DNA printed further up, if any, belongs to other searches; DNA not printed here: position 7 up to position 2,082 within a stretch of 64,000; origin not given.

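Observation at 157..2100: Stand-alone OLD-family ATPase/TOPRIM nuclease with a small ORF just upstream, at the window edge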

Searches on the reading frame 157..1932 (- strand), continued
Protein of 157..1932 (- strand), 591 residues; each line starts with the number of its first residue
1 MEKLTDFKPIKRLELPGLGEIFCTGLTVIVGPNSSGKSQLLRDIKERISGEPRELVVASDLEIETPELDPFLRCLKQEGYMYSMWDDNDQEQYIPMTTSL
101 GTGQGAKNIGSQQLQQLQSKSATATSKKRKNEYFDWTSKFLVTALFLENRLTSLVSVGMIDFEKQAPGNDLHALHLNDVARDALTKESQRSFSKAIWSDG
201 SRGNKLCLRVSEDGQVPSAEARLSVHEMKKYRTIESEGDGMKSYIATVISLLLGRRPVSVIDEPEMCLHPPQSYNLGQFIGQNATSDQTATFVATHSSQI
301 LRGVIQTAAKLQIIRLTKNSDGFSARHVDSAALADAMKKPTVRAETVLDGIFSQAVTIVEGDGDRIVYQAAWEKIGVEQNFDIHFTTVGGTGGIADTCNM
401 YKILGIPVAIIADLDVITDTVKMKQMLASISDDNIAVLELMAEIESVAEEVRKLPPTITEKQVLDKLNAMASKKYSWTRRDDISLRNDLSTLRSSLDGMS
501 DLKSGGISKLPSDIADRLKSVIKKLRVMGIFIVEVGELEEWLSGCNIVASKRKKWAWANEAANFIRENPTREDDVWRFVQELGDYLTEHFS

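Call 37: predict_structure(alignment_id=A1)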
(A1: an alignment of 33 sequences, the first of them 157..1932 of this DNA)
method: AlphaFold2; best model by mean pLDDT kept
length: 591 residues; sequences in the alignment: 33
mean_pLDDT: 88.1   pTM: 0.83
mean pLDDT of the five models: 88.1, 86.2, 82.8, 81.6, 80.3
residues with pLDDT >= 90: 292; 70-90: 284; 50-70: 15; < 50: 0
segments of 3 or more residues with pLDDT < 50: none
pLDDT, mean of each block of 10 residues (from residue 1): 89 93 93 82 93 88 91 90 89 82 76 91 82 90 87 85 83 90 96 94 90 91 91 92 93 85 88 95 89 93 91 90 89 83 79 91 88 86 84 82 90 89 90 90 92 80 90 88 88 76 80 91 93 88 83 85 92 91 92 78
secondary structure, 60 per line:
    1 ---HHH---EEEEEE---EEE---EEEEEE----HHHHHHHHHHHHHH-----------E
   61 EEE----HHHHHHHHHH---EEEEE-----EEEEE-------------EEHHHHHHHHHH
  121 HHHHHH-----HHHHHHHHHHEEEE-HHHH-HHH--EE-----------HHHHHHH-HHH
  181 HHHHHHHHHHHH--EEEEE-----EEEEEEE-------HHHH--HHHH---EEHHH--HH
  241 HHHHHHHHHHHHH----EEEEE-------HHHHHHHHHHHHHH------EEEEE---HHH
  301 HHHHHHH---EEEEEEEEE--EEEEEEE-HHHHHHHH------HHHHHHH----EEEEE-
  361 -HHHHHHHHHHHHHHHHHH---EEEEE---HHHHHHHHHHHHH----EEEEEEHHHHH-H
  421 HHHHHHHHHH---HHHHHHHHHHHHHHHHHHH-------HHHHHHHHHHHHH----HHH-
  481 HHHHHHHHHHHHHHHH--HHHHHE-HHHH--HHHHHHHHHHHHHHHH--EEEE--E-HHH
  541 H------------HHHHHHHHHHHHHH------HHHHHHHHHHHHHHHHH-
elements in order: E10-15 E19-21 E25-30 H35-48 E60-63 H68-77 E81-85 E91-95 H111-126 H132-141 E142-145 H147-150 H170-176 H178-192 E195-199 E205-211 H219-222 H225-228 H239-253 E258-262 H270-283 E290-294 H298-307 E311-319 E322-328 H330-337 H344-350 E355-359 H362-379 E383-387 H391-403 E408-413 H414-418 H420-430 H434-452 H460-472 H481-496 H499-503 H506-509 H512-527 E530-533 H538-541 H554-567 H574-590

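Call 44: fold_search(model_id=the predicted structure, library=pdb)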
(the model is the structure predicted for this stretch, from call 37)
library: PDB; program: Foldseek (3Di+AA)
matches with E <= 10: 1041; with E <= 0.001: 90
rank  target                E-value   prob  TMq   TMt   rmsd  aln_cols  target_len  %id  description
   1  9lp9_B                2.6e-09  1.00  0.31  0.26  15.8       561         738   15  The cryo-EM structure of retron Eco8 in a standby state (released 2025-11-19)
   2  8u7i_A                2.8e-09  1.00  0.37  0.35  18.8       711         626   12  Structure of the phage immune evasion protein Gad1 bound to the Gabija GajAB complex (released 2023-11-22)
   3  9x94_J                3.3e-09  1.00  0.30  0.25  20.8       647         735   12  Apo Retron-Eco8 complex (released 2026-03-18)
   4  8sm3_A                3.6e-09  1.00  0.38  0.40  15.7       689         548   12  Structure of Bacillus cereus VD045 Gabija GajA-GajB Complex (released 2023-11-22)
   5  9p4j_A                4.4e-09  1.00  0.32  0.28  17.1       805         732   13  The structure of Retron Eco8 in Apo state (released 2025-11-12)
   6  6p74                  4.7e-09  1.00  0.37  0.41  16.4       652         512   14  OLD nuclease from Thermus Scotoductus (released 2020-01-29)
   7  8x5i_D                5.4e-09  1.00  0.37  0.39  16.1       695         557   12  Structure of ATP/Mg2+ bound Gabija GajA (released 2024-02-28)
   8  9x94_F                5.7e-09  1.00  0.30  0.26  21.0       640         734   13  Apo Retron-Eco8 complex (released 2026-03-18)
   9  9lpa_B                6.6e-09  1.00  0.32  0.26  21.4       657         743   13  The cryo-EM structure of retron Eco8 in an active state (released 2025-11-19)
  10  8x5i_A                1.4e-08  1.00  0.36  0.43  17.8       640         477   12  Structure of ATP/Mg2+ bound Gabija GajA (released 2024-02-28)
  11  9x9b_B                1.4e-08  1.00  0.36  0.30  15.3       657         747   13  Retron-Eco8 complex with ATP-Mg2+ (released 2026-03-04)
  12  8x5i_C                3.2e-08  1.00  0.35  0.41  17.7       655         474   12  Structure of ATP/Mg2+ bound Gabija GajA (released 2024-02-28)
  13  8x5i_B                5.5e-08  1.00  0.37  0.39  14.6       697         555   12  Structure of ATP/Mg2+ bound Gabija GajA (released 2024-02-28)
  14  8tjy_A                9.0e-08  1.00  0.31  0.37  17.4       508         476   13  Structure of Gabija AB complex (released 2024-04-24)
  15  8j4t_A                2.2e-07  1.00  0.34  0.41  18.7       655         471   11  GajA-GajB complex (released 2024-02-21)
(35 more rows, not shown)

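Call 45: search_solved_structures(query=A1, max_evalue=0.01, show_alignments=3)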
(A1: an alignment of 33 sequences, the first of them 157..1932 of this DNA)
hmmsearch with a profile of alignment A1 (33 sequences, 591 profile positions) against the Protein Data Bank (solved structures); distinct sequences matched with E-value up to 0.01: 4.
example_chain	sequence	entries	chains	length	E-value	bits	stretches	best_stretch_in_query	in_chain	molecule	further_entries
6p74_A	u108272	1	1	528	7.5e-09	37.8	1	259-422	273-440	Putative ATP-dependent endonuclease of the OLD family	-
8wy4_A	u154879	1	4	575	0.0042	18.8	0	258-416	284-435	Endonuclease GajA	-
8jq9_B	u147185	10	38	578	0.0043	18.8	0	258-417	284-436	Endonuclease GajA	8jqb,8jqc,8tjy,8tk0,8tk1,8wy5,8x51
8sm3_A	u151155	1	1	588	0.0044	18.7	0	258-416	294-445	Endonuclease GajA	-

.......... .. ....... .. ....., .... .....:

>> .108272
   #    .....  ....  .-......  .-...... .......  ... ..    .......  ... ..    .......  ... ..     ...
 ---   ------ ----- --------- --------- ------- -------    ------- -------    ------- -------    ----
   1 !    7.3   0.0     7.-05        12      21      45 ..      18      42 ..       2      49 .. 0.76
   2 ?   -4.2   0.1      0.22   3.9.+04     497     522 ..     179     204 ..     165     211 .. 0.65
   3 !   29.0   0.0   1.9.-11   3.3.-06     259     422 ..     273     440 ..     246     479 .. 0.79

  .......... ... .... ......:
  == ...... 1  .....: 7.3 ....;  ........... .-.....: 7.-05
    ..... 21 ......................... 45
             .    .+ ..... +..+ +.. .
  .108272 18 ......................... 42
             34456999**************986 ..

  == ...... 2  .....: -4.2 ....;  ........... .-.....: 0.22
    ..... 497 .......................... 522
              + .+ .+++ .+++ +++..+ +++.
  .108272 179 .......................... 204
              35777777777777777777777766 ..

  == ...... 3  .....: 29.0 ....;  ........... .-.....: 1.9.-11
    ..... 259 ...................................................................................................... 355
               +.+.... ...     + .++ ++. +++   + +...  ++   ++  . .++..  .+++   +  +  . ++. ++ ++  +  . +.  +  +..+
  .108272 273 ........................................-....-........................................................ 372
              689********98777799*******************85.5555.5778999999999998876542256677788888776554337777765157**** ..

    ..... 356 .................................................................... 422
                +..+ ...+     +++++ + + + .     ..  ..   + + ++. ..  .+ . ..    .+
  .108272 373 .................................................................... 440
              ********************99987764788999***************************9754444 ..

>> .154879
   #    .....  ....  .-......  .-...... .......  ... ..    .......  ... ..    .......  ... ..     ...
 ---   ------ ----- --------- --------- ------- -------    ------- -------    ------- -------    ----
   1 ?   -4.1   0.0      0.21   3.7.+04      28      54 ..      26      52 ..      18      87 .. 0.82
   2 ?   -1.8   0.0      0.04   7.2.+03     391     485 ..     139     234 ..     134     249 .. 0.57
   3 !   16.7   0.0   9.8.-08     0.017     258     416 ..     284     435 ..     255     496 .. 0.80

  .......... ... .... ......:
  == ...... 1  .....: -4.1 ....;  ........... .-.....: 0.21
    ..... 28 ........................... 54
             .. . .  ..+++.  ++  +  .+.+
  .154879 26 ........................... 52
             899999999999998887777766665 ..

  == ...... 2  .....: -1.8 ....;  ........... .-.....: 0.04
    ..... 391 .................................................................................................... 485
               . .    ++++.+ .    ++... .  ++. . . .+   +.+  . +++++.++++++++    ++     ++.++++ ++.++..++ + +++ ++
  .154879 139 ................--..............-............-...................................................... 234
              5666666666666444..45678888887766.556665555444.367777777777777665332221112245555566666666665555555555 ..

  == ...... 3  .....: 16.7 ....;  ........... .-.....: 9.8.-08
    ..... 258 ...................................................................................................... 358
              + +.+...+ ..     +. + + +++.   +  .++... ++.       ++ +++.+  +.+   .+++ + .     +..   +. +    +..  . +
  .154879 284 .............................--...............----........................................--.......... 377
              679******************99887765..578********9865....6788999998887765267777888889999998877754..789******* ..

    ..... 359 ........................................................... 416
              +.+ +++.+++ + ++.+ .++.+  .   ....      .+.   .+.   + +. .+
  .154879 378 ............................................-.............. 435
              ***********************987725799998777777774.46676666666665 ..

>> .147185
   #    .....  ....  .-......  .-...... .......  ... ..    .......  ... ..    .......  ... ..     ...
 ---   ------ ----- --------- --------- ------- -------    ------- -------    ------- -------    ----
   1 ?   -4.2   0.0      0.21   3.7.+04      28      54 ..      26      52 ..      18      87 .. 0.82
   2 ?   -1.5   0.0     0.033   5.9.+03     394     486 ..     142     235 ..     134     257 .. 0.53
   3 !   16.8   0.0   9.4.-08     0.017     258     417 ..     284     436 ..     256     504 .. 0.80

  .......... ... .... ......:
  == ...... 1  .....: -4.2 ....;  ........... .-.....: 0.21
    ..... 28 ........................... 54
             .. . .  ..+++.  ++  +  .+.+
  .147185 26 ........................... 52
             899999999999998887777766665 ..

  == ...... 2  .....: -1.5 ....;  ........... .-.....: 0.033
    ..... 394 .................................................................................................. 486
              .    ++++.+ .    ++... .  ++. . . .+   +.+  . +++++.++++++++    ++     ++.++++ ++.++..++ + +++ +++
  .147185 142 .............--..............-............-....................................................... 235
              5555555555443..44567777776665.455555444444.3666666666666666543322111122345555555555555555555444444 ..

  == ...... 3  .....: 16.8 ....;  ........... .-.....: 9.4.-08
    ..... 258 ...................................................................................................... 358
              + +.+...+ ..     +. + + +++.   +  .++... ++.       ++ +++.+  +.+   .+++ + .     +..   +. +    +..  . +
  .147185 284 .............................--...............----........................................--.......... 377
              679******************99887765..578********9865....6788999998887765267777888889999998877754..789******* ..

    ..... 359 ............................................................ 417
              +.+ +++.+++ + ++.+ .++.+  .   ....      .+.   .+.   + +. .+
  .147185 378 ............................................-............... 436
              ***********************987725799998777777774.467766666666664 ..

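Call 49: search_protein_families(library=pfam, alignment_id=A3, max_evalue=0.001)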
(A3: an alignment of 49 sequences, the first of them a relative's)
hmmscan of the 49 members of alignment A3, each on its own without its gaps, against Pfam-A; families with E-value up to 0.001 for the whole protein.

A. member 1, L003:10238-11323:- (361 aa): 1 family
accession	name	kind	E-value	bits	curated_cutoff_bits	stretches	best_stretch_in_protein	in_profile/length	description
PF13310.11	Virulence_RhuM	-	4.6e-106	354.2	33.7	1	70-312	12-249/252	Virulence protein RhuM family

B. families by the number of members that match (of 49 scanned): 106 families (the first 25 are shown)
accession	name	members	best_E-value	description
PF00400.38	WD40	1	9.5e-142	WD domain, G-beta repeat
PF25174.1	Beta-prop_THOC3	1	6.4e-121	THOC3 beta-propeller domain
PF20703.3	nSTAND1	1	5.7e-117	Novel STAND NTPase 1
PF25173.1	Beta-prop_WDR3_1st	1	4.5e-114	WDR3 first beta-propeller domain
PF13310.11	Virulence_RhuM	1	4.6e-106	Virulence protein RhuM family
PF24814.1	WD40_Prp19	1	1.1e-94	Prp19 WD40 domain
PF25172.1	Beta-prop_WDR3_2nd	1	7e-89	WDR3 second beta-propeller domain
PF25175.1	Beta-prop_WDR5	1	7.6e-85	WDR5 beta-propeller domain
PF24817.1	WD40_WDHD1_1st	1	4.9e-81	WDHD1 first WD40 domain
PF24807.1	WD40_CDC20-Fz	1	3.3e-71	CDC20/Fizzy WD40 domain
PF23414.1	Beta-prop_EML_2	1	7.9e-69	Echinoderm microtubule-associated protein second beta-propeller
PF24105.1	Beta-prop_CAF1B_HIR1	1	6.4e-68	CAF1B/HIR1 beta-propeller domain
PF25168.1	Beta-prop_WDR36-Utp21_2nd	1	3.6e-64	WDR36/Utp21 second beta-propeller domain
PF24805.1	EIF3I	1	3.3e-60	EIF3I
PF25047.1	Beta-prop_TEP1_2nd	1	7.1e-59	TEP-1 second beta-propeller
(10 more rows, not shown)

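Call 50: search_protein_families(library=pfam, alignment_id=A4, max_evalue=0.001)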
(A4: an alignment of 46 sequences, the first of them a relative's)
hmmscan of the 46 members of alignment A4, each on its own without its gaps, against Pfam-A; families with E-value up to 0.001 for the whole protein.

A. member 1, L003:7498-7905:+ (136 aa): 0 families

B. families by the number of members that match (of 46 scanned): 49 families (the first 25 are shown)
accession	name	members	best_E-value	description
PF01381.28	HTH_3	2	4.9e-12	Helix-turn-helix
PF03971.19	IDH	1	0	Monomeric isocitrate dehydrogenase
PF01019.26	G_glu_transpept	1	3.5e-136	Gamma-glutamyltranspeptidase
PF16106.10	DUF4824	1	3.8e-65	Domain of unknown function (DUF4824)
PF00872.24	Transposase_mut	1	2.7e-64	Transposase, Mutator family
PF07505.17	DUF5131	1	3.4e-55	Protein of unknown function (DUF5131)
PF03781.23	FGE-sulfatase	1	4.7e-55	Sulfatase-modifying factor enzyme 1-like domain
PF06421.17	LepA_C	1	2.5e-49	GTP-binding protein LepA C-terminus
PF00365.25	PFK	1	2.7e-47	Phosphofructokinase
PF01855.24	POR_N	1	1.5e-46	Pyruvate flavodoxin/ferredoxin oxidoreductase, thiamine diP-bdg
PF17755.6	UvrA_DNA-bind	1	3.8e-43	UvrA DNA-binding domain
PF17760.6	UvrA_inter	1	5.9e-40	UvrA interaction domain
PF00118.29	Cpn60_TCP1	1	2.9e-35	TCP-1/cpn60 chaperonin family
PF02391.22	MoaE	1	2e-34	MoaE protein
PF17757.6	UvrB_inter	1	3.5e-32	UvrB interaction domain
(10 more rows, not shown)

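Call 62: search_protein_representatives(protein=window:157-1932:-)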
Query: 591 residues. Proteins with E-value up to 0.001 (for the whole library): 2711; up to 1e-10: 1985; up to 1e-30: 732. The best 150 are listed.
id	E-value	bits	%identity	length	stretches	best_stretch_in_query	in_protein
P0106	6.8e-194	662.0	52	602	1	1-587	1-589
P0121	4.2e-159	547.2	46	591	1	1-589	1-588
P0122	6.7e-152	523.4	45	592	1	1-588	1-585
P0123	8.0e-141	486.9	42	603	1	5-586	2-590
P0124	9.5e-141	486.6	44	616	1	8-587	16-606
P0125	1.9e-139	482.3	53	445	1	147-587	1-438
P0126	1.2e-138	479.7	42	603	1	1-588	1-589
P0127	1.9e-138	479.0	59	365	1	228-589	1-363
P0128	1.7e-137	475.9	41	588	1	7-587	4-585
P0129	4.1e-137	474.6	52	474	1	4-432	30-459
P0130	4.8e-136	471.1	42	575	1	23-586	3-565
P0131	3.3e-134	465.0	41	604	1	7-586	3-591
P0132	4.8e-131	454.6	43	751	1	3-547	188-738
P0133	4.9e-130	451.2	40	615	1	13-581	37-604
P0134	9.7e-127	440.4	40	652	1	4-582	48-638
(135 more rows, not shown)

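Call 71: search_protein_families(library=phrogs, proteins=[window:157-1932:-], max_evalue=0.01)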
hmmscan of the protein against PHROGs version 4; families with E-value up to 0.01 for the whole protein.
window:157-1932:- (591 aa): 6 families
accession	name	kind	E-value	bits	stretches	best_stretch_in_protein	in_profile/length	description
phrog_4747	-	unknown function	4.2e-20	73.3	1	232-452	301-543/610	-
phrog_3940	-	unknown function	1.6e-07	31.5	1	260-326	258-323/537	-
phrog_8323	-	unknown function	4e-07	29.9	1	260-324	326-384/623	-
phrog_8066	-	unknown function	2e-06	27.9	1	241-307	367-435/522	-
phrog_9802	-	unknown function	2.2e-05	24.7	0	26-50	27-51/438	-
phrog_14430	-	unknown function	0.0027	18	0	20-40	17-37/444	-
